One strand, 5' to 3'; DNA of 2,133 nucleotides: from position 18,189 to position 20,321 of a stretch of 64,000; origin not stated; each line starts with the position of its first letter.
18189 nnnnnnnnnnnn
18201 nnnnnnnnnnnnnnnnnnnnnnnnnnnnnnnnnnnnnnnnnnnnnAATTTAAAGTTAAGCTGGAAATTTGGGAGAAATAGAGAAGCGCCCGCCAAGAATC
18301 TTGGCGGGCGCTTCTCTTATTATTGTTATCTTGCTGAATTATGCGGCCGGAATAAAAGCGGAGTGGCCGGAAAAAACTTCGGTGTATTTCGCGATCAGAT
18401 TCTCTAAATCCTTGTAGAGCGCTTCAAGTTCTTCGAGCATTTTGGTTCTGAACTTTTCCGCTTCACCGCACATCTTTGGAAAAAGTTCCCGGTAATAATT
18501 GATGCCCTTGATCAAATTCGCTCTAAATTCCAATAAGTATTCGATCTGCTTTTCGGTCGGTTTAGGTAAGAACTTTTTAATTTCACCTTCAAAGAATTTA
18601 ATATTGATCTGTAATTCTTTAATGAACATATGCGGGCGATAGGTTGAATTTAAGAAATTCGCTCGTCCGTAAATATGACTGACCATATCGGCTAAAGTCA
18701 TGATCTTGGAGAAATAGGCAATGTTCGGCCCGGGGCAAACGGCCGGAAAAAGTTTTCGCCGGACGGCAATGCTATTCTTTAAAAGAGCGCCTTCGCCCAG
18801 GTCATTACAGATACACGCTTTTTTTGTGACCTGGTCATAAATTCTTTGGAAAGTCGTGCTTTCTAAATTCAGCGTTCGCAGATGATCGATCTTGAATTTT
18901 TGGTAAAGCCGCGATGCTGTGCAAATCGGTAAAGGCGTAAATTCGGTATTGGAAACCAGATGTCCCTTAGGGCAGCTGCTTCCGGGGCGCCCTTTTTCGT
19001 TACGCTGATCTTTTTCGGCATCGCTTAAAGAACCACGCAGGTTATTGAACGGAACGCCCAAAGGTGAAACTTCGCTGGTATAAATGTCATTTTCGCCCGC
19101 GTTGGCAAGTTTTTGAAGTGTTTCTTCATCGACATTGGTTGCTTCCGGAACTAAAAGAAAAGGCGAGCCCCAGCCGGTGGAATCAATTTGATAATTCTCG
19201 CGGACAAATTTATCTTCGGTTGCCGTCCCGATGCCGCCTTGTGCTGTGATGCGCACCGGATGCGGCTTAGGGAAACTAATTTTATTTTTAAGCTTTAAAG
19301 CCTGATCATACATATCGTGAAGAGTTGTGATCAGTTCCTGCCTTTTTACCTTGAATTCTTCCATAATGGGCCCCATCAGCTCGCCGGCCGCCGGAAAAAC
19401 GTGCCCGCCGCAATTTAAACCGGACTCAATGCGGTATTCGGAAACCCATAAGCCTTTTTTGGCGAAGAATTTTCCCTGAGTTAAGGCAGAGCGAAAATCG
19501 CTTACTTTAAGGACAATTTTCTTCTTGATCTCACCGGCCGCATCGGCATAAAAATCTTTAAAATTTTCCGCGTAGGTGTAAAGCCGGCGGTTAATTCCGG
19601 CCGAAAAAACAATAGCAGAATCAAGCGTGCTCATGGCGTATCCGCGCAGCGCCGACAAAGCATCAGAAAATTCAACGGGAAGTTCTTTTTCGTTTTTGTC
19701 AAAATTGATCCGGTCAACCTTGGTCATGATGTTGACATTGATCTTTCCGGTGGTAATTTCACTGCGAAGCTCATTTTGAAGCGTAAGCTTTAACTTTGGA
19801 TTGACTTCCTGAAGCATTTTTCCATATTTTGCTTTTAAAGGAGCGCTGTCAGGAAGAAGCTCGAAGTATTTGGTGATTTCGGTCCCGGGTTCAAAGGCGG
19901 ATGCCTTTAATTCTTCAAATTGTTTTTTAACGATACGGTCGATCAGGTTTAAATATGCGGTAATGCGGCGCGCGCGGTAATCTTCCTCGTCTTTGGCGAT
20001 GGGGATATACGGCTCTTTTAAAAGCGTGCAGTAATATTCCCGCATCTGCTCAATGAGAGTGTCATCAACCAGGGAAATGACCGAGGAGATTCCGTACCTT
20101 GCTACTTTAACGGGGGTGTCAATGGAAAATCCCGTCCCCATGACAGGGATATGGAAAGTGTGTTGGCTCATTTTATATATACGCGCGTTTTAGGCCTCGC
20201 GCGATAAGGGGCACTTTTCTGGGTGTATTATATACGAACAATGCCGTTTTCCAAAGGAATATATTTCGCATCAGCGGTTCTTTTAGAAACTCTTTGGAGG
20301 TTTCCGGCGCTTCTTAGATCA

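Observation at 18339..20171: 610-aa conserved protein of unknown function divergent from bioB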

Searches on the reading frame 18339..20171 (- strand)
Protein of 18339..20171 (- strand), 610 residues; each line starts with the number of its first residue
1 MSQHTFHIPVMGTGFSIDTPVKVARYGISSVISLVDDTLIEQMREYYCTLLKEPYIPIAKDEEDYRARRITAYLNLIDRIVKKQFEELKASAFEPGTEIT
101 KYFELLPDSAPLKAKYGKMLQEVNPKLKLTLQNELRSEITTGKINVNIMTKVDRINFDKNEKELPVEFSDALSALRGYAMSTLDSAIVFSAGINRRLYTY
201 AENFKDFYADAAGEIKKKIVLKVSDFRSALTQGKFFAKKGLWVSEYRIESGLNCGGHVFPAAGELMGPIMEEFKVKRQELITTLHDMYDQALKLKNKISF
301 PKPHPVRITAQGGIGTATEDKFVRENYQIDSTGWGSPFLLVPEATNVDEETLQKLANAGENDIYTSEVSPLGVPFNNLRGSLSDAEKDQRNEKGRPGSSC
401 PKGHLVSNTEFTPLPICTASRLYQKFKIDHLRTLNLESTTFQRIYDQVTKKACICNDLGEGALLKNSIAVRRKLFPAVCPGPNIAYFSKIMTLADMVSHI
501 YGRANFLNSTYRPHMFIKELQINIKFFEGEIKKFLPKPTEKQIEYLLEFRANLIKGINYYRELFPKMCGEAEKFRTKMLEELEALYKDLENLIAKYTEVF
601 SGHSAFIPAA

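Call 5: search_protein_families(library=pfam, proteins=[window:18339-20171:-], max_evalue=10)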
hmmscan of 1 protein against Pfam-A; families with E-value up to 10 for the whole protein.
window:18339-20171:- (610 aa): 3 families
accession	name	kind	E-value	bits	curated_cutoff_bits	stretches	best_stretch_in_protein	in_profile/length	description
PF17279.8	DUF5344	-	0.071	14.1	27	0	576-605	39-68/87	Family of unknown function (DUF5344)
PF06786.17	UPF0253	-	0.17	12.6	27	1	43-82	1-39/65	Uncharacterised protein family (UPF0253)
PF23821.1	DUF7191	-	0.17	12.3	27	1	569-600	7-38/64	Family of unknown function (DUF7191)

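Call 6: search_protein_families(library=ncbifam, proteins=[window:18339-20171:-], max_evalue=10)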
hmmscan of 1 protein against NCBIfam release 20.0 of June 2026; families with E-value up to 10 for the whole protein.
window:18339-20171:- (610 aa): 3 families
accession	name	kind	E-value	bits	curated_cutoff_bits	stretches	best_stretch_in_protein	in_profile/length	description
NF002340.1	PRK01297.1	equivalog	0.058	12.2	564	1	124-180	83-139/372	ATP-dependent RNA helicase RhlB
NF041568.1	Jag_EloR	equivalog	0.17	11.8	145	1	53-95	125-167/203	RNA-binding cell elongation regulator Jag/EloR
TIGR04374.1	small_w_EgtBD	hypoth_equivalog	0.67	10.1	70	0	574-588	12-26/73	hercynine metabolism small protein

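Call 7: find_homologous_proteins(query=window:18339-20171:-)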
Query window:18339-20171:- (610 aa): 8000 proteins with E <= 0.001 among 8000 candidates; the best 120 are listed.
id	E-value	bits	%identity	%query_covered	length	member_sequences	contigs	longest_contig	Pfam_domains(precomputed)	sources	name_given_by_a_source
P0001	0.0e+0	1386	100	100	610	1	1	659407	-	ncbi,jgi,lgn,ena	ncbi:MAG: hypothetical protein WC676_05670 [Candidatus Omnitrophota bacterium]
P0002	5.6e-285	965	70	99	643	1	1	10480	-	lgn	-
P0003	1.3e-280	950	70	99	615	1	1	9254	-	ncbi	-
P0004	2.6e-280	949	70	98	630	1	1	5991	-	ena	-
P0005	3.0e-280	949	69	100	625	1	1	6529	-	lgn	-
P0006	4.5e-277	939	69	98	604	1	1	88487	-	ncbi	-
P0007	1.7e-275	934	68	98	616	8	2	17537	-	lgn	-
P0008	5.3e-275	932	67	98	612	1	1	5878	-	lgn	-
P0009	2.6e-274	930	69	98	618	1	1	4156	-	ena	-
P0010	1.1e-273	927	69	98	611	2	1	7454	-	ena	-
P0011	1.5e-273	927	68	99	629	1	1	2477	-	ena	-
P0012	2.0e-273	927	67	100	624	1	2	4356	-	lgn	-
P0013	1.4e-272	924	70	97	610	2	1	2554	-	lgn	-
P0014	1.4e-271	921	69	97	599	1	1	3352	-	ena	-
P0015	2.0e-271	920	68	98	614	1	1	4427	-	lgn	-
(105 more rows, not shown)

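Call 8: search_solved_structures(query=window:18339-20171:-, max_evalue=10)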
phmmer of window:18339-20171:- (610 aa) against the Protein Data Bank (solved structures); distinct sequences matched with E-value up to 10: 0.

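Call 15: find_related_loci(query=A1, collection=genome_contigs, flank=8000)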
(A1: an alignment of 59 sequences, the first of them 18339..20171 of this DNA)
Query A1 (610 aa) in genome_contigs; peptide patterns used: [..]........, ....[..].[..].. (x = any residue, [..] = any of these).
600 stretches matched a pattern (row limit reached: there are more); 600 encode a relative of the query (tblastn E <= 1e-3); the best 80 are kept; 80 distinct loci.
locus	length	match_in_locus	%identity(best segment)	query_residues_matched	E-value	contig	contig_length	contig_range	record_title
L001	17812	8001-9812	67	4-610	0e+0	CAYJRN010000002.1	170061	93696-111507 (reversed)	MAG TPA_asm: uncultured Planctomycetales bacterium isolate ERP125453_co1_226 genome assembly, contig: NODE_25_length_170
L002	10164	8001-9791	66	4-600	0e+0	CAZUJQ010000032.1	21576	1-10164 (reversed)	MAG TPA_asm: uncultured Planctomycetales bacterium isolate binchicken_co21_390 genome assembly, contig: NODE_1230_length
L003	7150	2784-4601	63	4-609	0e+0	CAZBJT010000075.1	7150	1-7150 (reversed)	MAG TPA_asm: uncultured Planctomycetales bacterium isolate binchicken_co54_492 genome assembly, contig: NODE_19241_lengt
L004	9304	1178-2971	64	4-600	0e+0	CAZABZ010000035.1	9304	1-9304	MAG TPA_asm: uncultured Planctomycetales bacterium isolate binchicken_co3_599 genome assembly, contig: NODE_24216_length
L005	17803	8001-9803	60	4-602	0e+0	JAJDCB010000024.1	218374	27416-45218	MAG: Candidatus Omnitrophota bacterium isolate OFTM390 OFTM390_23, whole genome shotgun sequence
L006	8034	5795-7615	63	4-610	0e+0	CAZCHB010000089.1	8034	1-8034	MAG TPA_asm: uncultured Planctomycetales bacterium isolate SRP342105_co1_318 genome assembly, contig: NODE_12595_length_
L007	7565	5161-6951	62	4-600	0e+0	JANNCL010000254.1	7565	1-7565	MAG: Candidatus Omnitrophota bacterium isolate OTE_78_metabat_191 OTE_78_k141_3334806, whole genome shotgun sequence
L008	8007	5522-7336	60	4-604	0e+0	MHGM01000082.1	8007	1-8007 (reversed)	MAG: Omnitrophica WOR_2 bacterium RIFCSPHIGHO2_01_FULL_52_10 rifcsphigho2_01_scaffold_62235, whole genome shotgun sequen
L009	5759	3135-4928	62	4-601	0e+0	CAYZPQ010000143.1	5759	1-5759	MAG TPA_asm: uncultured Planctomycetales bacterium isolate SRP219642_co4_193 genome assembly, contig: NODE_23891_length_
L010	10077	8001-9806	60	4-600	0e+0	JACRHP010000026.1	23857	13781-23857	MAG: Candidatus Omnitrophota bacterium isolate NC_groundwater_1780_Pr3_B-0.1um_53_71 SR-2_scaffold_141_869391, whole gen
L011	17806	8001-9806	60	4-605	0e+0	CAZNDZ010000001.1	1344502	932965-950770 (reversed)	MAG TPA_asm: uncultured Planctomycetales bacterium isolate SRP219642_co4_309 genome assembly, contig: NODE_1_length_1344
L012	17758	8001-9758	59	4-592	0e+0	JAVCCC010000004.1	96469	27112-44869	MAG: Candidatus Aceula lacicola isolate MAG_3300035698_1100 Ga0374944_044200, whole genome shotgun sequence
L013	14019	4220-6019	56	2-601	0e+0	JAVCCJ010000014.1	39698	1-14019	MAG: Candidatus Zapsychrus exili isolate MAG_3300035698_1555 Ga0374944_168749, whole genome shotgun sequence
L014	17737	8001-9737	59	4-582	0e+0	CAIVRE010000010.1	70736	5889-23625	MAG: Candidatus Omnitrophica bacterium isolate AM-lipid-02-D9_bin-0629 genome assembly, contig: bin-0629:10/34, whole ge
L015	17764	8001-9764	59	3-593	0e+0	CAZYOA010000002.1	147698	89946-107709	MAG TPA_asm: uncultured Planctomycetales bacterium isolate binchicken_co181_631 genome assembly, contig: NODE_56_length_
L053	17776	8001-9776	52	2-592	0e+0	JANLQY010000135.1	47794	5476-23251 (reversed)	MAG: Chitinophagaceae bacterium isolate OTE_38_metabat_112 OTE_38_k141_4912285, whole genome shotgun sequence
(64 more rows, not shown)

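Call 21: predict_structure(alignment_id=A1)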
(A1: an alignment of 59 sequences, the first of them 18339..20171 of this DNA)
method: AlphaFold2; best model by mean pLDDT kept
length: 610 residues; sequences in the alignment: 59
mean_pLDDT: 89.0   pTM: 0.90
mean pLDDT of the five models: 89.0, 87.4, 85.6, 85.0, 84.2
residues with pLDDT >= 90: 373; 70-90: 202; 50-70: 25; < 50: 10
segments of 3 or more residues with pLDDT < 50: 604-610
pLDDT, mean of each block of 10 residues (from residue 1): 78 84 95 89 97 95 93 98 97 94 94 96 97 97 91 78 86 95 94 83 96 96 92 96 92 70 90 96 98 96 94 85 91 77 91 91 83 79 88 82 60 77 89 93 90 81 91 84 88 94 91 91 91 88 93 97 88 92 97 89 50
secondary structure, 60 per line:
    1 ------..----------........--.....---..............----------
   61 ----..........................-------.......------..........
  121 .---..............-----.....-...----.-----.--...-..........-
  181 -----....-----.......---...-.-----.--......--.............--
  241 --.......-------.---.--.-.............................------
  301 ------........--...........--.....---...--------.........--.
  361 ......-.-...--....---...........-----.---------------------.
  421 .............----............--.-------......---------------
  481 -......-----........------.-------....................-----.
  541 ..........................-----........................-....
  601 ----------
elements in order: H19-26 E29-33 H37-50 H65-90 H98-104 H111-121 H125-138 E144-148 H170-179 E186-189 H195-201 E218-223 H226-238 E243-249 H266-294 E307-314 H317-327 E330-334 H349-357 E363-366 E375-378 H382-392 H421-433 H438-449 H460-465 H482-486 H493-500 H515-534 H540-566 H572-595 H597-600

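Call 23: search_protein_representatives(alignment_id=A1)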
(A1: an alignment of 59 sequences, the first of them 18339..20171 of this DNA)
Query: 59 sequences, 612 profile positions. Proteins with E-value up to 0.001 (for the whole library): 1405; up to 1e-10: 984; up to 1e-30: 384. The best 150 are listed.
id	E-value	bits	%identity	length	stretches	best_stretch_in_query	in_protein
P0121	7.5e-258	873.5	-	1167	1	3-597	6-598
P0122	2.7e-256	868.4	-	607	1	4-605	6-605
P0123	8.9e-244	827.1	-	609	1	4-600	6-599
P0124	6.6e-242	820.9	-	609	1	3-597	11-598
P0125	1.4e-239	813.2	-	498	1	120-591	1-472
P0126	2.7e-237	805.6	-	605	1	1-595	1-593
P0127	6.7e-236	801.0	-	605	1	1-598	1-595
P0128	2.3e-229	779.4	-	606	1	2-598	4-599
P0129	1.2e-227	773.8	-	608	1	1-579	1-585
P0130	4.5e-226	768.6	-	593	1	2-569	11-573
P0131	1.2e-219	747.4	-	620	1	4-570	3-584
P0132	2.6e-216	736.3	-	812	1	3-579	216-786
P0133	7.4e-213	724.9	-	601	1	3-592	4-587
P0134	1.4e-210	717.4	-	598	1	3-594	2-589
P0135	2.1e-206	703.6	-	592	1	12-600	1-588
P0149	7.0e-182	622.6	-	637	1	4-574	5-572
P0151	6.4e-180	616.1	-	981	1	3-567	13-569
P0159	1.1e-173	595.5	-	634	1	4-571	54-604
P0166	1.4e-160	552.2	-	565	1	3-568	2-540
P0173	6.1e-149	513.8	-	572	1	3-536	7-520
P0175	7.0e-140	483.9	-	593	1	3-597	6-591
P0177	1.3e-131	456.6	-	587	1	3-574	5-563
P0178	4.5e-129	448.2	-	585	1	3-593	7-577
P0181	2.5e-123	429.2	-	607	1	12-555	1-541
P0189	1.9e-108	380.1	-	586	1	297-578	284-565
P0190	1.4e-107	377.2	-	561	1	52-600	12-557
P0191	2.0e-104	366.8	-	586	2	214-537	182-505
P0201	5.2e-91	322.5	-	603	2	4-438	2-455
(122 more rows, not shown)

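Call 24: search_protein_families(library=pfam, proteins=[P0121, P0132, P0151, P0159, P0149], max_evalue=0.01)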
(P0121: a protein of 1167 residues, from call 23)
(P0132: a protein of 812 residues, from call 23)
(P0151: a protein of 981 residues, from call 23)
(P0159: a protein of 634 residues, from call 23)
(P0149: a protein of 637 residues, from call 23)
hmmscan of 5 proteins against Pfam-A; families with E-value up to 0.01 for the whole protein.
P0121 (1167 aa): 3 families
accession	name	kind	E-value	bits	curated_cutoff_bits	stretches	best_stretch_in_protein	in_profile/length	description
PF00258.30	Flavodoxin_1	-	4e-23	82.6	25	1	639-761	2-130/143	Flavodoxin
PF00175.26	NAD_binding_1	-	6.2e-17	62.7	22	1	1022-1129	1-107/109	Oxidoreductase NAD-binding domain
PF00667.26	FAD_binding_1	-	3.5e-15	56.6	32.3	2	802-867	5-70/222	FAD binding domain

P0132 (812 aa): 5 families
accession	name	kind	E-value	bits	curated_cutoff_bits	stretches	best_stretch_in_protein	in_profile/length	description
PF00440.29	TetR_N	-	1.9e-13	50.4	24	1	10-53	4-47/47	Bacterial regulatory proteins, tetR family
PF13022.12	HTH_Tnp_1_2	-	0.00034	21.1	27.9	1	11-68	16-70/122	Helix-turn-helix of insertion element transposase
PF17932.6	TetR_C_24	-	0.00079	20.1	26.4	1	73-185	2-113/114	Tetracyclin repressor-like, C-terminal domain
PF02796.21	HTH_7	-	0.0018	18.8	23.8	1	27-44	26-43/45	Helix-turn-helix domain of resolvase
PF16859.10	TetR_C_11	-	0.0098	16.7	32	0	113-155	47-89/113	Tetracyclin repressor-like, C-terminal domain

P0151 (981 aa): 1 family
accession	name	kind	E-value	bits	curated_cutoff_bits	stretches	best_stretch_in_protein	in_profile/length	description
PF01553.26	Acyltransferase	-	1.8e-08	34.7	23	1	681-781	3-97/132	Acyltransferase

P0159 (634 aa): 0 families

P0149 (637 aa): 0 families

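Call 33: search_protein_families(library=pfam, alignment_id=A2, max_evalue=0.00001)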
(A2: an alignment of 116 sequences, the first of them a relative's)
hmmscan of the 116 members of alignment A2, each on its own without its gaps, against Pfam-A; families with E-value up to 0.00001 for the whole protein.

A. member 1, L017:3580-4629:+ (349 aa): 2 families
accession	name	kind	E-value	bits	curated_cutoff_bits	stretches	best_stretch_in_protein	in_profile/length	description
PF07719.23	TPR_2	-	6.3e-06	26.4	27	0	207-233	4-30/34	Tetratricopeptide repeat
PF13432.12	TPR_16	-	6.4e-06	26.9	32.7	0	209-261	2-54/65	Tetratricopeptide repeat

B. families by the number of members that match (of 116 scanned): 134 families (the first 25 are shown)
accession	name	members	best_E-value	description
PF02518.31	HATPase_c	6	7e-32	Histidine kinase-, DNA gyrase B-, and HSP90-like ATPase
PF00512.31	HisKA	5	3.3e-16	His Kinase A (phospho-acceptor) domain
PF18962.6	Por_Secre_tail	5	9.5e-13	Secretion system C-terminal sorting domain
PF00989.32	PAS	4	1.8e-34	PAS fold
PF13426.13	PAS_9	4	1.4e-31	PAS domain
PF13188.13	PAS_8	4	1.4e-18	PAS domain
PF08448.16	PAS_4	4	2e-17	PAS fold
PF01168.26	Ala_racemase_N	3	1.6e-72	Alanine racemase, N-terminal domain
PF00842.27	Ala_racemase_C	3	1.1e-48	Alanine racemase, C-terminal domain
PF01242.24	PTPS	3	8.9e-32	6-pyruvoyl tetrahydropterin synthase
PF02922.24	CBM_48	3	6.6e-23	Carbohydrate-binding module 48 (Isoamylase N-terminal domain)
PF00128.31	Alpha-amylase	3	4.6e-17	Alpha amylase, catalytic domain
PF24820.1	Diguanyl_cycl_sensor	3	1.3e-14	Diguanylate cyclase-like sensor domain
PF03807.23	F420_oxidored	3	2.4e-09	NADP oxidoreductase coenzyme F420-dependent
PF03446.21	NAD_binding_2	3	1.1e-07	NAD binding domain of 6-phosphogluconate dehydrogenase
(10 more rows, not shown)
